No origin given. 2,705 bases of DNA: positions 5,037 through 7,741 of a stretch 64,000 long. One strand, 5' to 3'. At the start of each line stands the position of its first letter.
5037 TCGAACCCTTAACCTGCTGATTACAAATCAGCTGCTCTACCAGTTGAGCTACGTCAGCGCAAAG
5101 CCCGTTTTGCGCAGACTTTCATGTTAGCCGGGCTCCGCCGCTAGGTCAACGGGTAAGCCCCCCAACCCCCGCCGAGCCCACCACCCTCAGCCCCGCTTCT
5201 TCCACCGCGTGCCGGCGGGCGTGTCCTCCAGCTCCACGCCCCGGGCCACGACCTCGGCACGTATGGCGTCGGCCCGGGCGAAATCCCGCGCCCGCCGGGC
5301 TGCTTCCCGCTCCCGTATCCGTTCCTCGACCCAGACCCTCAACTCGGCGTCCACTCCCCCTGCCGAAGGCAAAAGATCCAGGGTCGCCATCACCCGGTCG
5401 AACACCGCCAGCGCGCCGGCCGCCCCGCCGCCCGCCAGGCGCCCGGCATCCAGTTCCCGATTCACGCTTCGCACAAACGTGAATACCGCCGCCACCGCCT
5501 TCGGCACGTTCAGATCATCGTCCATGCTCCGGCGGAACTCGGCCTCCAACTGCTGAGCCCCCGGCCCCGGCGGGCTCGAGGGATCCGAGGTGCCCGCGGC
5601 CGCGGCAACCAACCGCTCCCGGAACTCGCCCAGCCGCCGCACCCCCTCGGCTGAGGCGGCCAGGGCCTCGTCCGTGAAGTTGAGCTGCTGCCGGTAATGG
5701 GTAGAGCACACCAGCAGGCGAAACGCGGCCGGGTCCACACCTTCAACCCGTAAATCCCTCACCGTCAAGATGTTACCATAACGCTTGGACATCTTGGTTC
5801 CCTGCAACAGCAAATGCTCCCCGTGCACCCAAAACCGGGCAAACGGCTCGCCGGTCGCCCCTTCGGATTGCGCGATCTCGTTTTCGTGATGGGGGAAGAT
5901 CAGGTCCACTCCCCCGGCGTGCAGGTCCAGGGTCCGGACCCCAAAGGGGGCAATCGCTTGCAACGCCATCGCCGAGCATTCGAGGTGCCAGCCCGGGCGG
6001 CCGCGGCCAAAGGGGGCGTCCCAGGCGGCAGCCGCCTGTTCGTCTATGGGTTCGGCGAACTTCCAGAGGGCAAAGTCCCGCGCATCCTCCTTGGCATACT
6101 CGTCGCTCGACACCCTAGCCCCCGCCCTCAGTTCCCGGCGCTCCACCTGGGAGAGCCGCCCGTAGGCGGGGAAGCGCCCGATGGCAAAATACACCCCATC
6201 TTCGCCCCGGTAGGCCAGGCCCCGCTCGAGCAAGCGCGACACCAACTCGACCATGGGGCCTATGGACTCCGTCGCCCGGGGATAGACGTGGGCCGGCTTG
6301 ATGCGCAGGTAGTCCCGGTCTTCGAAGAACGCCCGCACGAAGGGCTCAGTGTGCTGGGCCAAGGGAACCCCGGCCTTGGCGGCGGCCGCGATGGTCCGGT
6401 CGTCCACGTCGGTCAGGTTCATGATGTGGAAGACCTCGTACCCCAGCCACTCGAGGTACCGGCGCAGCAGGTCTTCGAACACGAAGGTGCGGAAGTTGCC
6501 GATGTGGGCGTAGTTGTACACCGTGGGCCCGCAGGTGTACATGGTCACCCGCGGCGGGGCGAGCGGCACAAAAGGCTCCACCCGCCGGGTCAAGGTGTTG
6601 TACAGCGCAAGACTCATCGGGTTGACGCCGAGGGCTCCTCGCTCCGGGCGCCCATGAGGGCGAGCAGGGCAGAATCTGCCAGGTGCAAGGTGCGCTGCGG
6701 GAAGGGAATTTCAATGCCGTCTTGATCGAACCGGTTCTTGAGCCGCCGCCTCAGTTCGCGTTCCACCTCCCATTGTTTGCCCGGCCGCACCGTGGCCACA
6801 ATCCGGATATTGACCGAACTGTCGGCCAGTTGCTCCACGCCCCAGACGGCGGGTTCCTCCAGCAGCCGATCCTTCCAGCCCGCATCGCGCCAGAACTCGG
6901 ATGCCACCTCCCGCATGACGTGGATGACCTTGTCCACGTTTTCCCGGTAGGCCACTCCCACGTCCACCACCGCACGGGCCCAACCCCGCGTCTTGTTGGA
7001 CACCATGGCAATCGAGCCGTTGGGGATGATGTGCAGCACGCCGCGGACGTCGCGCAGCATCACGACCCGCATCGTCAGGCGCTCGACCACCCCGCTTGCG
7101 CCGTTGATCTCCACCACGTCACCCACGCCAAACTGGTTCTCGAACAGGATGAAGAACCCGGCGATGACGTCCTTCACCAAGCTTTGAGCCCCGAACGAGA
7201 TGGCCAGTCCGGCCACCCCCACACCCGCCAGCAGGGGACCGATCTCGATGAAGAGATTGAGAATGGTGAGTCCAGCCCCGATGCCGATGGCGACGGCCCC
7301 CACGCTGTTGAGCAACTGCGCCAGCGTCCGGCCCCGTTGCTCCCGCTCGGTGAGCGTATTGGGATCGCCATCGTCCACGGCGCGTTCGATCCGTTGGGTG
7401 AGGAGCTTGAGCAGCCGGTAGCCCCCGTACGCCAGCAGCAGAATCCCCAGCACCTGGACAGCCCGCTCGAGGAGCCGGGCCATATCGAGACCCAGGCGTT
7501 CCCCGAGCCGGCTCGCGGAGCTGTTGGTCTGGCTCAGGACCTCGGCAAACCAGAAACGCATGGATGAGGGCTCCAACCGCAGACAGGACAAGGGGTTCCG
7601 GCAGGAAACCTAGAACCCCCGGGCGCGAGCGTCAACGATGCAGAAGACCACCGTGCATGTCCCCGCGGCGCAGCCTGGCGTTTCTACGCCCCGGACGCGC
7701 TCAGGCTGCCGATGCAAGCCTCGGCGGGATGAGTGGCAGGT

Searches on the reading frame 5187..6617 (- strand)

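Call 61: search_protein_families(library=pfam, proteins=[window:5187-6617:-], max_evalue=0.00001)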
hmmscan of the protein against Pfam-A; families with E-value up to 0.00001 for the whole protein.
window:5187-6617:- (476 aa): 2 families
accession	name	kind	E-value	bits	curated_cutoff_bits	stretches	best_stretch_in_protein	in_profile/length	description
PF01406.26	tRNA-synt_1e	-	5.5e-100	335.1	27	1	16-322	2-299/301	tRNA synthetases class I (C) catalytic domain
PF09190.17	DALR_2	-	5.4e-09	36.9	22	1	360-396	1-32/57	DALR domain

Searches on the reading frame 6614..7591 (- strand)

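Call 61: search_protein_families(library=pfam, proteins=[window:6614-7591:-], max_evalue=0.00001)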
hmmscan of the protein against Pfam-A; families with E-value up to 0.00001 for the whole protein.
window:6614-7591:- (325 aa): 2 families
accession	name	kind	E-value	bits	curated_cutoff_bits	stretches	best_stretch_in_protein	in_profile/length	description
PF00924.24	MS_channel_2nd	-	1.8e-18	66.9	20.2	1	138-201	2-67/68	Mechanosensitive ion channel, beta-domain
PF21082.3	MS_channel_3rd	-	2.9e-12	47.3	21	1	208-295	2-88/88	Mechanosensitive ion channel MscS, C-terminal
